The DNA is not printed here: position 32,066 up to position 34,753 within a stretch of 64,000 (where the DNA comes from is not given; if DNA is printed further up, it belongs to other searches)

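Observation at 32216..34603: One ORF encoding two complete phosphoglycerate kinases fused head-to-tail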

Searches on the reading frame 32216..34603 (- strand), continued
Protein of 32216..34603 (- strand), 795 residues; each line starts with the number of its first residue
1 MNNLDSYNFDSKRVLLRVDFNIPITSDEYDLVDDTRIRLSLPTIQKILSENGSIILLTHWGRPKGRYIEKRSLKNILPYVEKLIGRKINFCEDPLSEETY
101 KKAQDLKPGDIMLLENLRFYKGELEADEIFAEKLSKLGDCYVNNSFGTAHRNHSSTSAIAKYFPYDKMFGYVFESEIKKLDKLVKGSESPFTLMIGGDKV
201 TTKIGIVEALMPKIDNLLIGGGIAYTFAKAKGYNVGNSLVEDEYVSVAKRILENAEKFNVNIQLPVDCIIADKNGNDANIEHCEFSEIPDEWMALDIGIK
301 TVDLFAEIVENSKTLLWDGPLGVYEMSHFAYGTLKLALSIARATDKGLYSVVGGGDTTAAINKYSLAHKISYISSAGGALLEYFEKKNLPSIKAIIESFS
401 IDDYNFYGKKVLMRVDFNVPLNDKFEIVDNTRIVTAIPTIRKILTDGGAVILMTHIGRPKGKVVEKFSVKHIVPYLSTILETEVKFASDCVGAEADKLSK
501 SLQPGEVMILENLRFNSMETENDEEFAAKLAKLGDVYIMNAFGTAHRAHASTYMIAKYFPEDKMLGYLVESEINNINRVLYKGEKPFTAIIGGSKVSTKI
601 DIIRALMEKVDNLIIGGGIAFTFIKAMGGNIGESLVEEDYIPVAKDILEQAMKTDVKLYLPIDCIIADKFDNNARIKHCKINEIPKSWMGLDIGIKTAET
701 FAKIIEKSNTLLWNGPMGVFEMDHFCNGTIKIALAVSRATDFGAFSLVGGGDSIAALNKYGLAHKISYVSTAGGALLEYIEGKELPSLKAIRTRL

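Call 56: find_homologous_proteins(query=P0123, max_evalue=1e-30)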
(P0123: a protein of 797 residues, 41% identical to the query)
Query P0123 (797 aa): 7981 proteins with E <= 1e-30 among 8000 candidates; the best 120 are listed.
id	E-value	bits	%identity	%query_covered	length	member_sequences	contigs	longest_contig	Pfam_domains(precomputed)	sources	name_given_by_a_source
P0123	0.0e+0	1748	100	100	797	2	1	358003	PF00162.25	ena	-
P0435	0.0e+0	1567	89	100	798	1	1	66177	PF00162.25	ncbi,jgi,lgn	jgi:3-phosphoglycerate kinase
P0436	0.0e+0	1560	88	100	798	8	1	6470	PF00162.25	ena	-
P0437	0.0e+0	1548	86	100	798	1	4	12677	PF00162.25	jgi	jgi:phosphoglycerate kinase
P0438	0.0e+0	1534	87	100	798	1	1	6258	PF00162.25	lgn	-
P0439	0.0e+0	1527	87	100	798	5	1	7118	PF00162.25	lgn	-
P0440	0.0e+0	1484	84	100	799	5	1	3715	PF00162.25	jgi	jgi:phosphoglycerate kinase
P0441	3.7e-233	794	50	99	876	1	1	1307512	PF00162.25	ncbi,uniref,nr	ncbi:hypothetical protein RJ639_000893 [Escallonia herrerae]|uniref:Phosphoglycerate kinase n=1 Tax=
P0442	8.2e-227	773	47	99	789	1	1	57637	PF00162.25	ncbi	-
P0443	2.8e-226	772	48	99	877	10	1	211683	PF00162.25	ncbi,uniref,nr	ncbi:hypothetical protein G4B88_025149 [Cannabis sativa]|uniref:Phosphoglycerate kinase n=1 Tax=Cann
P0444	9.7e-219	747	46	99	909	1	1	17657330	PF00162.25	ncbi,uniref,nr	ncbi:unnamed protein product [Dovyalis caffra]|uniref:Phosphoglycerate kinase n=1 Tax=Dovyalis caffr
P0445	2.8e-215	735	48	100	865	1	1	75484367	PF00162.25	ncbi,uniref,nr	ncbi:Phosphoglycerate kinase, chloroplastic [Sesamum alatum]|uniref:Phosphoglycerate kinase n=1 Tax=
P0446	7.0e-213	727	82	50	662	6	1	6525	PF13847.13,PF13489.13,PF13649.13,PF00162.25,PF08241.19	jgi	jgi:phosphoglycerate kinase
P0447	3.1e-200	685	43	99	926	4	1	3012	PF04131.21,PF00162.25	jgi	-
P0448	1.2e-199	683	45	98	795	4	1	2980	PF00162.25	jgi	-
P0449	2.0e-197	676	44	99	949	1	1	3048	PF00162.25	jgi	-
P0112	7.1e-197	674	43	99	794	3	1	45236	PF00162.25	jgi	jgi:phosphoglycerate kinase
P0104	3.9e-195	669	43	99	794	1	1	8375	PF06962.19,PF00162.25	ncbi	-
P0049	1.2e-194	667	42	99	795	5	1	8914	PF06962.19,PF00162.25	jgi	jgi:phosphoglycerate kinase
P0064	1.4e-194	667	41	99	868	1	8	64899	PF00162.25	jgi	jgi:phosphoglycerate kinase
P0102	2.7e-194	666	42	99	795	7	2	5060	PF06962.19,PF00162.25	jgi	-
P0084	4.8e-194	665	43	99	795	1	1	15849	PF06962.19,PF00162.25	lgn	-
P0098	8.3e-194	664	43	99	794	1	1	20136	PF06962.19,PF00162.25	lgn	-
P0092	9.7e-194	664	42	99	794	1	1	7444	PF00162.25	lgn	-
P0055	1.7e-193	663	41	99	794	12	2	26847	PF00162.25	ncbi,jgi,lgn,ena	-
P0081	2.4e-193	663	42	99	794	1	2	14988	PF00162.25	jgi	jgi:phosphoglycerate kinase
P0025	2.5e-193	663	42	99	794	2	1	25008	PF00162.25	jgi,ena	-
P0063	3.1e-193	662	42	99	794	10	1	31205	PF00162.25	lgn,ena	-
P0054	5.7e-193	661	41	99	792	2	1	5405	PF00162.25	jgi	jgi:phosphoglycerate kinase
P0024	1.5e-192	660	42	99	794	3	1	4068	PF06962.19,PF00162.25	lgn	-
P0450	2.0e-192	660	42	99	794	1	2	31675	PF00162.25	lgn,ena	-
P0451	2.7e-192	659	42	99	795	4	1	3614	PF06962.19,PF00162.25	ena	-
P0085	2.8e-191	656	41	99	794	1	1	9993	PF00162.25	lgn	-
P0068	3.3e-191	656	42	99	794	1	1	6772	PF00162.25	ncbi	-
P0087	4.9e-191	655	42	99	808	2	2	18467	PF06962.19,PF00162.25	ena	-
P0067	9.0e-191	654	42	99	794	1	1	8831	PF00162.25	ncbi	ncbi:MAG: phosphoglycerate kinase [Bacteroidota bacterium]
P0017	5.2e-190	652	40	99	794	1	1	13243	PF00162.25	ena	-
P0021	5.3e-190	652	41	99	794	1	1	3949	PF06962.19,PF00162.25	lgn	-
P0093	6.4e-190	651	42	99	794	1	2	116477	PF00162.25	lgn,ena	-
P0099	8.4e-190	651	42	99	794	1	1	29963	PF06962.19,PF00162.25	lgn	-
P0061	4.5e-189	649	41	99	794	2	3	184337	PF00162.25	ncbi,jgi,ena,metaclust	metaclust:\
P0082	1.4e-188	647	41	99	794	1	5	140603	PF06962.19,PF00162.25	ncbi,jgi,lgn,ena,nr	ncbi:MAG TPA: phosphoglycerate kinase [Bacteroidales bacterium]|nr:phosphoglycerate kinase [Bacteroi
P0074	4.1e-188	645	41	99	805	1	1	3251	PF06962.19,PF00162.25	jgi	-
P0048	6.1e-188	645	41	99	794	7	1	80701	PF06962.19,PF00162.25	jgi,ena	-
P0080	6.5e-188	645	41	99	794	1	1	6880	PF00162.25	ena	-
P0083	6.9e-188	645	41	99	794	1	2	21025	PF06962.19,PF00162.25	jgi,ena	-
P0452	1.1e-187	644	41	99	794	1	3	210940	PF06962.19,PF00162.25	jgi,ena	-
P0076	1.2e-187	644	41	99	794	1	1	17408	PF00162.25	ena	-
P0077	1.3e-187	644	41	99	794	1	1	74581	PF00162.25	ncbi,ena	-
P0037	1.3e-187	644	42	98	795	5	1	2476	PF06962.19,PF00162.25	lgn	-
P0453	1.6e-187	643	39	99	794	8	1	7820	PF00162.25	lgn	-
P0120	2.3e-187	643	40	99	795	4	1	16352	PF00162.25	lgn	-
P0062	2.5e-187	643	40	99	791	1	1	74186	PF00162.25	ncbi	-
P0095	2.9e-187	643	41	99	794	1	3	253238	PF06962.19,PF00162.25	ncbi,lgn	-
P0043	7.9e-187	641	42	99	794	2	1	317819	PF00162.25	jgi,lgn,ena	-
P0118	5.9e-186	638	40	99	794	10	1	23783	PF06962.19,PF00162.25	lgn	-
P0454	8.0e-186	638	42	97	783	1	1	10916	PF06962.19,PF00162.25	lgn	-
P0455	1.2e-185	637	41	99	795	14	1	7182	PF00162.25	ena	-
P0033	1.3e-185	637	41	99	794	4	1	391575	PF06962.19,PF00162.25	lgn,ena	-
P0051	2.3e-185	636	42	99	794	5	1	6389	PF00162.25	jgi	jgi:phosphoglycerate kinase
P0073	3.4e-185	636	41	100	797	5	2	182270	PF00162.25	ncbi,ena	-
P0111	3.8e-185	636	40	99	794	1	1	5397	PF06962.19,PF00162.25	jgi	jgi:phosphoglycerate kinase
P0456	6.6e-185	635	41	97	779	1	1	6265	PF00162.25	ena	-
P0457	6.9e-185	635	43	98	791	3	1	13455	PF06962.19,PF00162.25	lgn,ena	-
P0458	1.7e-184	633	43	99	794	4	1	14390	PF06962.19,PF00162.25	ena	-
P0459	4.5e-184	632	42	99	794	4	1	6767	PF00162.25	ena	-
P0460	7.2e-184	631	43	99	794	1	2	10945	PF00162.25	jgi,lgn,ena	-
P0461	8.0e-184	631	43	99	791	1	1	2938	PF06962.19,PF00162.25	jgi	jgi:phosphoglycerate kinase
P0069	1.5e-183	630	41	99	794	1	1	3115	PF06962.19,PF00162.25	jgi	-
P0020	9.0e-183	628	39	99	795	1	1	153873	PF00162.25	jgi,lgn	jgi:phosphoglycerate kinase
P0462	1.8e-182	627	41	99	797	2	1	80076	PF06962.19,PF00162.25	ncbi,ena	-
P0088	2.1e-182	626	40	99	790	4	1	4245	PF00162.25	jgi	-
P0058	2.7e-182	626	40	99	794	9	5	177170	PF00162.25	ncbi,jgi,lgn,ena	-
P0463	3.6e-182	626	42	99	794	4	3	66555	PF00162.25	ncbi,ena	-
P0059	1.3e-181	624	39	99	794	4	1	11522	PF06962.19,PF00162.25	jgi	jgi:phosphoglycerate kinase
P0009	1.4e-181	624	39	99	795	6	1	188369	PF00162.25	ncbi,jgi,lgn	-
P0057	2.6e-181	623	41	98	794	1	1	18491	PF00162.25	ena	-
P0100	4.9e-181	622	39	99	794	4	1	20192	PF06962.19,PF00162.25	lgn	-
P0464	8.5e-181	621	39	99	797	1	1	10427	PF06962.19,PF00162.25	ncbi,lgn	-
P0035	1.5e-180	620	39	99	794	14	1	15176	PF06962.19,PF00162.25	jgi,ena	-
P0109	2.3e-180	620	39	99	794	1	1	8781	PF00162.25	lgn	-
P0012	2.3e-180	620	40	98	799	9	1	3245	PF00162.25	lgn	-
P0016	1.9e-179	617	40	99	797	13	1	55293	PF00162.25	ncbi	-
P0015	3.3e-179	616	39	99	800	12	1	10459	PF00162.25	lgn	-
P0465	4.7e-179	615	43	87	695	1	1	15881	PF00162.25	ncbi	-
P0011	6.5e-179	615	40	99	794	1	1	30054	PF00162.25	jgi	jgi:phosphoglycerate kinase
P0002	9.8e-179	614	39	99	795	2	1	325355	PF00162.25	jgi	-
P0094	1.5e-178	614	39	99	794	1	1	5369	PF00162.25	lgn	-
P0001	2.0e-178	613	38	99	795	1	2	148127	PF00162.25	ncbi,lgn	-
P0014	2.6e-178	613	39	99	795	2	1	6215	PF00162.25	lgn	-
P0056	5.7e-178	612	40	98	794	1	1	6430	PF06962.19,PF00162.25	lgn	-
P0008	6.9e-178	612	39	99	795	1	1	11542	PF00162.25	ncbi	-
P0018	9.0e-178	611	40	98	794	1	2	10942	PF00162.25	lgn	-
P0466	2.3e-176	606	39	99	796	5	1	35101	PF00162.25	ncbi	-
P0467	4.0e-176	606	69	51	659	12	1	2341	PF13489.13,PF13649.13,PF00162.25,PF08241.19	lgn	-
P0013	1.3e-175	604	39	99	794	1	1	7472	PF00162.25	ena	-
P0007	3.9e-175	602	38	99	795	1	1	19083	PF00162.25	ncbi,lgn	-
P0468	4.0e-175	602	39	99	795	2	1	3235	PF00162.25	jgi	jgi:phosphoglycerate kinase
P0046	1.5e-174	601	39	99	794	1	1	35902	PF00162.25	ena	-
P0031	1.5e-173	597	39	98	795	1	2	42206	PF00162.25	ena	-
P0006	5.1e-172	592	38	99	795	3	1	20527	PF00162.25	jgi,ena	-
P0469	3.5e-169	583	37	99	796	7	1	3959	PF00162.25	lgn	-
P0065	7.4e-168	578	37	99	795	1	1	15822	PF00162.25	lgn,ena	-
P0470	7.4e-168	578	40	96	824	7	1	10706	PF00162.25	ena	-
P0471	3.9e-167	576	42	98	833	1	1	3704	PF00162.25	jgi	-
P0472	3.9e-167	576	40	99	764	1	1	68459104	PF00162.25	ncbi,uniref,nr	ncbi:hypothetical protein LWI29_031211 [Acer saccharum]|uniref:Phosphoglycerate kinase n=1 Tax=Acer 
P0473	1.4e-166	574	40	64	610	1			PF00162.25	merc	-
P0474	6.6e-165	569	46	79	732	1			PF00162.25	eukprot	eukprot:CAMPEP_0113937318 /NCGR_PEP_ID=MMETSP1339-20121228/3964_1 /TAXON_ID=94617 /ORGANISM="Fibroca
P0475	3.2e-164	566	64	50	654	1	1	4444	PF00121.25,PF00162.25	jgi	-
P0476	3.7e-164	566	-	-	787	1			PF00162.25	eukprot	eukprot:CAMPEP_0174754416 /NCGR_PEP_ID=MMETSP1094-20130205/105710_1 /TAXON_ID=156173 /ORGANISM="Chry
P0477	1.6e-163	564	64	50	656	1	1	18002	PF00121.25,PF00162.25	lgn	-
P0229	4.4e-162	559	64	50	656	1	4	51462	PF00121.25,PF00162.25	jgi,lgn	jgi:triosephosphate isomerase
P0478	4.6e-161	556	64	50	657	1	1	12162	PF00121.25,PF00162.25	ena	-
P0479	2.2e-155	537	40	98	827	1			PF00162.25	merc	-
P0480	3.6e-155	536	45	54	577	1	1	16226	PF00162.25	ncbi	-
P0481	5.7e-155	536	-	-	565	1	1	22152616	PF00162.25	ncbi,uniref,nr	ncbi:unnamed protein product [Fraxinus pennsylvanica]|uniref:Phosphoglycerate kinase n=1 Tax=Fraxinu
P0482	7.5e-155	535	43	79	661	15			PF00162.25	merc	-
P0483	3.3e-152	527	44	76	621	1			PF00162.25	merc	-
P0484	4.3e-149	516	45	73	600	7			PF02581.24,PF00162.25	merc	-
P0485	4.6e-149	516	41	79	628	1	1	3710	PF00162.25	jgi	jgi:phosphoglycerate kinase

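Call 60: list_cluster_members(proteins=[P0435, P0123, P0442, P0411, P0432, P0382, P0303, P0328, P0398, P0417])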
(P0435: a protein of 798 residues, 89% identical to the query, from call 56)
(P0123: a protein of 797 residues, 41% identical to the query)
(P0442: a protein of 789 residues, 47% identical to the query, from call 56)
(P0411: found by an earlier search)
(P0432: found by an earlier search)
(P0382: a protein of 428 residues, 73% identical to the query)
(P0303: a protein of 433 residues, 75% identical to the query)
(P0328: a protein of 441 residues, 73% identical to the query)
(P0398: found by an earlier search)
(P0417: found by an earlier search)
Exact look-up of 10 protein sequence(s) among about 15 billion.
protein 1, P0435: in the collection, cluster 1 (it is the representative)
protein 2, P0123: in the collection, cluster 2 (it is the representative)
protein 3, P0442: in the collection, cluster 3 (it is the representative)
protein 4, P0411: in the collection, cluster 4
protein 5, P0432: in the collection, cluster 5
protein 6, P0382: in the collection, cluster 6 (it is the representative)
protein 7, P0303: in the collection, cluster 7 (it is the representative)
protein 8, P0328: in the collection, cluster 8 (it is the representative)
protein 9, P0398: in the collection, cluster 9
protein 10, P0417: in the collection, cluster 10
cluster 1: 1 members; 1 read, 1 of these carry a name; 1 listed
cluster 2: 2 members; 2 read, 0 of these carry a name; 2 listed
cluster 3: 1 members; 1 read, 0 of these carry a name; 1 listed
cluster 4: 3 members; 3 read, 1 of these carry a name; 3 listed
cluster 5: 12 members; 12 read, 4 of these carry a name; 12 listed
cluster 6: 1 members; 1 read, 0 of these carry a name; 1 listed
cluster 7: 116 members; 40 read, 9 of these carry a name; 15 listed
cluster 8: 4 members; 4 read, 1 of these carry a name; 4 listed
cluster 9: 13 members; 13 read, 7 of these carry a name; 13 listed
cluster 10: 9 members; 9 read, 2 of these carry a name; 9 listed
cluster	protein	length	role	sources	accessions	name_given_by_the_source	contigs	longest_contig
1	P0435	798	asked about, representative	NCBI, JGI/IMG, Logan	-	3-phosphoglycerate kinase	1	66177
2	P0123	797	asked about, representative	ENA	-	-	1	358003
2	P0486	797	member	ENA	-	-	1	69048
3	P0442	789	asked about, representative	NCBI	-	-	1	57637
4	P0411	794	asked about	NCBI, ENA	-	-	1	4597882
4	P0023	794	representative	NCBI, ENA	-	-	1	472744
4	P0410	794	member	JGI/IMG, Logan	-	phosphoglycerate kinase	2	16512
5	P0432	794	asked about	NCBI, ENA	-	-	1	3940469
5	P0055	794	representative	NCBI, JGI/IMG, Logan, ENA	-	-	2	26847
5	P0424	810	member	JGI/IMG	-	phosphoglycerate kinase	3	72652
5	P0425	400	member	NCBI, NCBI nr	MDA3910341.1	MAG: phosphoglycerate kinase [Bacteroidales bacterium] | phosphoglycerate kinase [Bacteroidales bacterium]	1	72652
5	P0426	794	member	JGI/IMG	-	phosphoglycerate kinase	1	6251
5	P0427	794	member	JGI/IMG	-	phosphoglycerate kinase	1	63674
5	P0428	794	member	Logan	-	-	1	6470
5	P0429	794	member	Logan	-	-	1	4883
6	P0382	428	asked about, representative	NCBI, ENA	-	-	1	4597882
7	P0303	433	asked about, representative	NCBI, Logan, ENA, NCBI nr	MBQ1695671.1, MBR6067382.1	MAG: phosphoglycerate kinase [Bacteroidales bacterium] | phosphoglycerate kinase [Bacteroidales bacterium]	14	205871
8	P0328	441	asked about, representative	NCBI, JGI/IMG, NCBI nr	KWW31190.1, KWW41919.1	MAG: phosphoglycerate kinase [bacterium P3]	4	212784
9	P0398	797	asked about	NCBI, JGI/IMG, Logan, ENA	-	phosphoglycerate kinase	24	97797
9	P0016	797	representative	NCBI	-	-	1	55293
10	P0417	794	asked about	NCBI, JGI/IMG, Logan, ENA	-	-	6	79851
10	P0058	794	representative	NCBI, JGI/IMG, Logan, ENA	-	-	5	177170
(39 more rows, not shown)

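Call 77: fold_search(model_id=the predicted structure, library=pdb)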
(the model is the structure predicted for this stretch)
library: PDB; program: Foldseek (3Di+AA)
matches with E <= 10: 1078; with E <= 0.001: 69
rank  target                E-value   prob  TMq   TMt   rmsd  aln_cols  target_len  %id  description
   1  1php                  7.9e-39  1.00  0.46  0.88   2.8       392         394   48  STRUCTURE OF THE ADP COMPLEX OF THE 3-PHOSPHOGLYCERATE KINASE FROM BACILLUS STEAROTHERMOPHILUS AT 1.65 ANGSTROMS (released 1994-06-22)
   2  3q3v_A                1.8e-38  1.00  0.48  0.95   1.7       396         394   44  Crystal structure of Phosphoglycerate Kinase from Campylobacter jejuni. (released 2011-01-12)
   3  3q3v_B                4.9e-38  1.00  0.47  0.94   2.0       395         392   44  Crystal structure of Phosphoglycerate Kinase from Campylobacter jejuni. (released 2011-01-12)
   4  3uwd                  7.8e-38  1.00  0.45  0.87   3.0       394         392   46  Crystal Structure of Phosphoglycerate Kinase from Bacillus Anthracis (released 2012-01-11)
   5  1vpe                  1.1e-37  1.00  0.47  0.93   1.9       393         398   48  CRYSTALLOGRAPHIC ANALYSIS OF PHOSPHOGLYCERATE KINASE FROM THE HYPERTHERMOPHILIC BACTERIUM THERMOTOGA MARITIMA (released 1998-06-17)
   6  3oz7_A                1.3e-37  1.00  0.44  0.79   3.7       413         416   41  Crystal Structure of 3-Phosphopglycerate Kinase of Plasmodium falciparum (released 2011-08-10)
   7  9ker                  7.7e-37  1.00  0.46  0.85   2.8       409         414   40  Crystal structure analysis of phosphoglycerate kinase 1 (released 2025-11-12)
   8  4o33                  9.8e-37  1.00  0.47  0.88   2.2       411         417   40  Crystal Structure of human PGK1 3PG and terazosin(TZN) ternary complex (released 2014-10-29)
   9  2xe6                  9.8e-37  1.00  0.47  0.88   2.2       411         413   40  The complete reaction cycle of human phosphoglycerate kinase: The open binary complex with 3PG (released 2011-01-19)
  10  4fey                  9.8e-37  1.00  0.43  0.82   3.7       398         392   44  An X-ray Structure of a Putative Phosphogylcerate Kinase with Bound ADP from Francisella tularensis subsp. tularensis SC (released 2012-06-13)
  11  7zy7_B                1.1e-36  1.00  0.44  0.85   3.3       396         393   44  Crystal structure of Chlamydomonas reinhardtii chloroplastic phosphoglycerate kinase (released 2023-06-14)
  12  1kf0                  1.2e-36  1.00  0.46  0.86   2.6       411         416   40  Crystal Structure of Pig Muscle Phosphoglycerate Kinase Ternary Complex with AMP-PCP and 3PG (released 2002-07-24)
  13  5m3u                  1.3e-36  1.00  0.46  0.84   2.8       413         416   40  The X-ray structure of human V216F phosphoglycerate kinase 1 mutant (released 2017-12-20)
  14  1vjc                  1.6e-36  1.00  0.45  0.84   2.9       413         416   40  Structure of pig muscle PGK complexed with MgATP (released 2004-03-30)
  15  7zy7_A                1.8e-36  1.00  0.43  0.82   3.7       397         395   44  Crystal structure of Chlamydomonas reinhardtii chloroplastic phosphoglycerate kinase (released 2023-06-14)
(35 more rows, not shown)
